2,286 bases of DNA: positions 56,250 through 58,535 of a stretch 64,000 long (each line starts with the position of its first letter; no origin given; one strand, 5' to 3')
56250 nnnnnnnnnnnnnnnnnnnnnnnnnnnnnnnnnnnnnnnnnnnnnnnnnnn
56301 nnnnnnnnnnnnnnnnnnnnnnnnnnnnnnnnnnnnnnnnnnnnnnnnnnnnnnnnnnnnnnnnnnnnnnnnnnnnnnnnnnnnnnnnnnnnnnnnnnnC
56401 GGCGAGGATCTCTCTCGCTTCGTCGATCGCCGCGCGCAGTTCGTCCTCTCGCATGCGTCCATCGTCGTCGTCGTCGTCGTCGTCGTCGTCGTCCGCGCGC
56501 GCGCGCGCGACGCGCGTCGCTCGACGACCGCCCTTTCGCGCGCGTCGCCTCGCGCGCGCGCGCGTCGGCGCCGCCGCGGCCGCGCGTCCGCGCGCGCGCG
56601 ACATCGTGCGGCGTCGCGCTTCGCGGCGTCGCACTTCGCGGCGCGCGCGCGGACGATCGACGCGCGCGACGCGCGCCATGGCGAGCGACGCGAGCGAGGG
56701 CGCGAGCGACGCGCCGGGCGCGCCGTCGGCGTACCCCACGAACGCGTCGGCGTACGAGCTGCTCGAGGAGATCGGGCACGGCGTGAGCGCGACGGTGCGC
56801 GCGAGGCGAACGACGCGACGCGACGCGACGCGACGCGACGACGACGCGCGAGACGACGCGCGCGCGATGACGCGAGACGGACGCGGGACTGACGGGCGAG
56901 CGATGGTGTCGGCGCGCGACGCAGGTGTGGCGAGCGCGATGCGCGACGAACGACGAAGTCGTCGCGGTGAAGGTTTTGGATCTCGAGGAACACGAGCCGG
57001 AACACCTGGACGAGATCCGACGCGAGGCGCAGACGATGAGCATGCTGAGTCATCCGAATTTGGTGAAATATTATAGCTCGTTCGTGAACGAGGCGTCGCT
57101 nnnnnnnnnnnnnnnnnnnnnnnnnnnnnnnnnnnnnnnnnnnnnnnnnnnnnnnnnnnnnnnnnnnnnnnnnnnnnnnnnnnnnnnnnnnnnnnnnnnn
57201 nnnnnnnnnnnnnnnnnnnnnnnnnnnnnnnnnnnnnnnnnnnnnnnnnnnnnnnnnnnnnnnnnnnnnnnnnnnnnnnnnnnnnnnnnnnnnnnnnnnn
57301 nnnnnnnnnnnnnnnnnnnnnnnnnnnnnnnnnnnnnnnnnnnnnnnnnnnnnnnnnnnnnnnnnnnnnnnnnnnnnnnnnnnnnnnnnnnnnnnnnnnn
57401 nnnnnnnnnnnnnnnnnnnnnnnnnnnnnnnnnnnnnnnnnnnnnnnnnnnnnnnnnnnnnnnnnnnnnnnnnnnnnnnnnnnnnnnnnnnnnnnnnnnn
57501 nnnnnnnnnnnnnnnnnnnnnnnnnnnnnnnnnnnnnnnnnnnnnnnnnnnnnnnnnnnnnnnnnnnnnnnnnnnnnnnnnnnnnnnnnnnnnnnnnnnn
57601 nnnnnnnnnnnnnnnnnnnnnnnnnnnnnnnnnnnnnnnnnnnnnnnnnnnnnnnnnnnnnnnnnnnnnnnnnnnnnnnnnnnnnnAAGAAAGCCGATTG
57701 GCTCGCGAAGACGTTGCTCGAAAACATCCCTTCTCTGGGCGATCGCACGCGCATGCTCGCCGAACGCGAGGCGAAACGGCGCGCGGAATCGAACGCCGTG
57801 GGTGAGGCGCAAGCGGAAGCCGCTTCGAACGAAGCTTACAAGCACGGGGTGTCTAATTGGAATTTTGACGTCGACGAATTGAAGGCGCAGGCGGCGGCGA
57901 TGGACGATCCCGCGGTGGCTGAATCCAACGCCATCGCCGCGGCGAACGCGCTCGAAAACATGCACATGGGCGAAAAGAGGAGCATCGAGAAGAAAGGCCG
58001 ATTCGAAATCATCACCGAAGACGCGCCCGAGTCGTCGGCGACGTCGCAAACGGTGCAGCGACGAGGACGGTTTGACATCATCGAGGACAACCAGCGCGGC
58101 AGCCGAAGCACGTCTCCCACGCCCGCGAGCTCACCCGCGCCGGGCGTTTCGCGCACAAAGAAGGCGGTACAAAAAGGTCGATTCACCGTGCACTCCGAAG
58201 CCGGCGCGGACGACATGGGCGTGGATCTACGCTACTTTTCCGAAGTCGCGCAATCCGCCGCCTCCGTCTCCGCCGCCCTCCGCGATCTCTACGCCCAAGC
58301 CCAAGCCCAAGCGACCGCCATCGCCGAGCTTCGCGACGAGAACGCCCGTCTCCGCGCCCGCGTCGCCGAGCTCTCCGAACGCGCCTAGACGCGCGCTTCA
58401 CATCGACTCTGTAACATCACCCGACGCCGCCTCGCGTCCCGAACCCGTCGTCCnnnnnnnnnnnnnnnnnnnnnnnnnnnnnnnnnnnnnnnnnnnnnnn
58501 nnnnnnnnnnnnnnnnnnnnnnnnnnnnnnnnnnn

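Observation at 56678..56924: OSR1/SPAK-like kinase: glycine loop encoded in a separate exon removed from the ORF track by a 130-nt introner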

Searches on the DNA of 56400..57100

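Call 63: search_rna_families(source=window, start=56400, end=57100, threshold=evalue, max_evalue=1)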
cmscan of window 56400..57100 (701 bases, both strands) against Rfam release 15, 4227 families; matches with E-value up to 1: 0.
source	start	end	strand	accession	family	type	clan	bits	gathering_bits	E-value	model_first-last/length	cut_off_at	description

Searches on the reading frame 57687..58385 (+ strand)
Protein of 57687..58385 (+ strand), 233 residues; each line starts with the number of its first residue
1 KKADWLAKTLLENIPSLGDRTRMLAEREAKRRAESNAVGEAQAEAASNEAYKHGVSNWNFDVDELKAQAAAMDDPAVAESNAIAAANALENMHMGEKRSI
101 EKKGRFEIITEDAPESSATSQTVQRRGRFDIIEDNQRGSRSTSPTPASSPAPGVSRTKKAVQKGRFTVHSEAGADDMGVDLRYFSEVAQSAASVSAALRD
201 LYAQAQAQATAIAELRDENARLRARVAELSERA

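Call 54: search_protein_families(library=pfam, proteins=[window:57687-58385:+], max_evalue=10)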
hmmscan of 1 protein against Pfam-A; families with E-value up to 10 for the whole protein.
seq(233 aa): 8 families
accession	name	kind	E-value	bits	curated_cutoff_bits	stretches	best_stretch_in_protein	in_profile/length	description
PF20000.4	fvmX2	-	0.013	15.4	27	1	18-95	132-210/261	FtsH ternary system domain X2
PF04977.20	DivIC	-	0.022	15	28.9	1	197-230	18-51/80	Septum formation initiator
PF06005.17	ZapB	-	0.057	14.3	31.5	1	199-232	7-40/71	Cell division protein ZapB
PF14802.11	TMEM192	-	0.089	12.3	25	1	198-229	205-236/236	TMEM192 family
PF08231.17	SYF2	-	0.15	12.8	23.5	1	26-126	24-115/154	SYF2 splicing factor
PF08614.16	ATG16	-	0.39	11.3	33.7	0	183-231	96-144/200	Autophagy protein 16 (ATG16)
PF17499.7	Pilosulin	-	1.1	9.9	25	1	22-52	27-57/74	Ant venom peptides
PF23804.1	DUF7179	-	6.2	7.4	27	1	196-232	39-75/90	Family of unknown function (DUF7179)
